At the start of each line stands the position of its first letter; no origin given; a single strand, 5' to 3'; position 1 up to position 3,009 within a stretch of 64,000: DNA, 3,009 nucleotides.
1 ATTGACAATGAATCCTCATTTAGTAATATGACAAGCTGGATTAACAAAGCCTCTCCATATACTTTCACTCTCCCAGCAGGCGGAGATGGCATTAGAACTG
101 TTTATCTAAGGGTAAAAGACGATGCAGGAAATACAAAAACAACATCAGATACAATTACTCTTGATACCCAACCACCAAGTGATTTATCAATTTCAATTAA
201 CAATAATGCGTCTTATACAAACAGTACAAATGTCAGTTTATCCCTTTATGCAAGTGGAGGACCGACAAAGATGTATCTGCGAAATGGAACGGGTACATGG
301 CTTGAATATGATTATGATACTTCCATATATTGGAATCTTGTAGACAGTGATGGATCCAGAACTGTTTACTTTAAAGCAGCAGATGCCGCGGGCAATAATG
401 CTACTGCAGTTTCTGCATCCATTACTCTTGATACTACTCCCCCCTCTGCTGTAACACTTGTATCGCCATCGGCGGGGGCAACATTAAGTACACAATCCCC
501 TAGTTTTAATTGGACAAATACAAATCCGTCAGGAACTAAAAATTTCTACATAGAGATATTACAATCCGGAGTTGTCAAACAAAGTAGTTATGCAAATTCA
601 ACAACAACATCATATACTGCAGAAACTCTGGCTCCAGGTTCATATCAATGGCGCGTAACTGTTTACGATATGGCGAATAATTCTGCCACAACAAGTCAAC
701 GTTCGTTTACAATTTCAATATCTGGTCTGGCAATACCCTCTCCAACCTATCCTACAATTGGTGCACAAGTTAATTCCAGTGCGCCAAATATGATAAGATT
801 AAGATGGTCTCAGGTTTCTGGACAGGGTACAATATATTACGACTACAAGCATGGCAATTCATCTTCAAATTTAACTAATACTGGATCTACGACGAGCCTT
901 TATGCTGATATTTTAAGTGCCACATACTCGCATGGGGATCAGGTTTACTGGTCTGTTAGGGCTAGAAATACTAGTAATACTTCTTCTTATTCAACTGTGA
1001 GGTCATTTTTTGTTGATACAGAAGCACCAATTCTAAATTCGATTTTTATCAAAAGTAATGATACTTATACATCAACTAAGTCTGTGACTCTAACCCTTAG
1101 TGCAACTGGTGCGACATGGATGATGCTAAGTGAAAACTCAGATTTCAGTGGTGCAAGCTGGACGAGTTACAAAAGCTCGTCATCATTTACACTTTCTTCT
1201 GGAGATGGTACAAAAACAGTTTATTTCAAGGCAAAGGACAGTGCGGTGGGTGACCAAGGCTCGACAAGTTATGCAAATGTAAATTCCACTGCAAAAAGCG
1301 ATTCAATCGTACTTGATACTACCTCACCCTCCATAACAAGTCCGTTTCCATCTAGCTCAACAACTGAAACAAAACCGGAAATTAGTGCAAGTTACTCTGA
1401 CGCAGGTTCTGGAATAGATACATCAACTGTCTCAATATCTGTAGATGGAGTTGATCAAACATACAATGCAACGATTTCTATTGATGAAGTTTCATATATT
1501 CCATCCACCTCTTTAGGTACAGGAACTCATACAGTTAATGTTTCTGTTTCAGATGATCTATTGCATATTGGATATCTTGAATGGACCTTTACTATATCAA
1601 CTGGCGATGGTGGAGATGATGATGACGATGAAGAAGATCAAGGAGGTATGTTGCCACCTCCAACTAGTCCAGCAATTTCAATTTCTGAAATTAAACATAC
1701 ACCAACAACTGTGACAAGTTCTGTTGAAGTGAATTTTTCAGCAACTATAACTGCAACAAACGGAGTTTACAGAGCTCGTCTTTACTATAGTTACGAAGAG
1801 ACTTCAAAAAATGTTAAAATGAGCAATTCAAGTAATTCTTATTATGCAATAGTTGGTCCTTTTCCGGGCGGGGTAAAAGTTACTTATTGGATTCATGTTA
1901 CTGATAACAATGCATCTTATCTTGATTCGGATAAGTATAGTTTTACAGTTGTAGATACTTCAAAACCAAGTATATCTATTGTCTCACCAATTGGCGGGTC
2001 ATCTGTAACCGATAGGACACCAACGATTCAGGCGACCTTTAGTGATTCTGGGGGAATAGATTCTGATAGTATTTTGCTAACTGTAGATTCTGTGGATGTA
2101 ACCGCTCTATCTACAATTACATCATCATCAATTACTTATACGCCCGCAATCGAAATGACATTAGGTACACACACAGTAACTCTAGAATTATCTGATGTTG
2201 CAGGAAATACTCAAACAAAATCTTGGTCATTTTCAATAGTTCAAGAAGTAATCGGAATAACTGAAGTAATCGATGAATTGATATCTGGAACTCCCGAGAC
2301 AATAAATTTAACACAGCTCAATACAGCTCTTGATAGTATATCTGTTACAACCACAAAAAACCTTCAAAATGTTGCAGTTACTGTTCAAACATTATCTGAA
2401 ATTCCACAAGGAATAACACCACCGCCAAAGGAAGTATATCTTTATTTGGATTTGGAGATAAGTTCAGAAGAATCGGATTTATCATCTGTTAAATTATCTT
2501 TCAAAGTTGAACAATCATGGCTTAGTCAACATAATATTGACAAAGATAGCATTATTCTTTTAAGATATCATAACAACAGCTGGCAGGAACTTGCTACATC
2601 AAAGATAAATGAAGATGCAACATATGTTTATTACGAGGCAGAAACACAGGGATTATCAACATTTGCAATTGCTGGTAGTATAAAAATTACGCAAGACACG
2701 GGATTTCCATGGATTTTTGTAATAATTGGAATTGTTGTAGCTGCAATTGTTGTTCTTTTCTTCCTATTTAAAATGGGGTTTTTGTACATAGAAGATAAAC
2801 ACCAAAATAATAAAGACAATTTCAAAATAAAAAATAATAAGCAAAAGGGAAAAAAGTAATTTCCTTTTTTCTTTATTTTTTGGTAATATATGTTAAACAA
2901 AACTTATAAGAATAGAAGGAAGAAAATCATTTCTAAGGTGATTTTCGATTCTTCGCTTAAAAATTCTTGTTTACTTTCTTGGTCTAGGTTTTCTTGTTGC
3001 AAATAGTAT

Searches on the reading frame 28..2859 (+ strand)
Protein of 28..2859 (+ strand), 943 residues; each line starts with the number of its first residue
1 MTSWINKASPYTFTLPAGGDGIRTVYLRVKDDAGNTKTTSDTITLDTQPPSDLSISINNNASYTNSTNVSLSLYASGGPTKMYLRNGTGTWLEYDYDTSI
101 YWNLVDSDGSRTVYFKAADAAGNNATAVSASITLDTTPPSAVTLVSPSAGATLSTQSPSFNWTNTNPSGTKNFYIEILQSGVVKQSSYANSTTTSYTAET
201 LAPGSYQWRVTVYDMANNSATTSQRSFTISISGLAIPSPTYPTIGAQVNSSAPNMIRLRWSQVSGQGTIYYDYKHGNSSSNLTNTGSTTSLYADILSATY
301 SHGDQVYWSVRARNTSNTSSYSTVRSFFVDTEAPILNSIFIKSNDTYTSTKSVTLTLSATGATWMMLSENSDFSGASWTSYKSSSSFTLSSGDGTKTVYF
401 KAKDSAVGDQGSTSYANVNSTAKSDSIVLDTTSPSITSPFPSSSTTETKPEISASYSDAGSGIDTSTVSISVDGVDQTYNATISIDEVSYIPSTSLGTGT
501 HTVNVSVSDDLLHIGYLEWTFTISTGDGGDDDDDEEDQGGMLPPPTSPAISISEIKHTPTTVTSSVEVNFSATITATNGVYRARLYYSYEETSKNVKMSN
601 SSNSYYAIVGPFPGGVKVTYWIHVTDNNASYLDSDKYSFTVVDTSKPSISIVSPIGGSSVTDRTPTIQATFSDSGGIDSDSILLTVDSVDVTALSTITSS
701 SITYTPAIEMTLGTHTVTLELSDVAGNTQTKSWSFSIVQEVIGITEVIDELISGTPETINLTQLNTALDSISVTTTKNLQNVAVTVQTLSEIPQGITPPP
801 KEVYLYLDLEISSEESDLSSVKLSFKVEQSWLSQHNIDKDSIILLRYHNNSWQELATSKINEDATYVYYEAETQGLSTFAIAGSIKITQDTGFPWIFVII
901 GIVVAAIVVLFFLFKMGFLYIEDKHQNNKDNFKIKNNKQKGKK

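Call 9: search_protein_families(library=pfam, proteins=[window:28-2859:+], max_evalue=0.0001)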
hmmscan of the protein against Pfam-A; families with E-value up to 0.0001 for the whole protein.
window:28-2859:+ (943 aa): 1 family
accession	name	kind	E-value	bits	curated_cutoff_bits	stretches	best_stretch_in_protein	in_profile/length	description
PF19077.6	Big_13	-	7.6e-19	68.5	27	2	664-737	24-100/102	Bacterial Ig-like domain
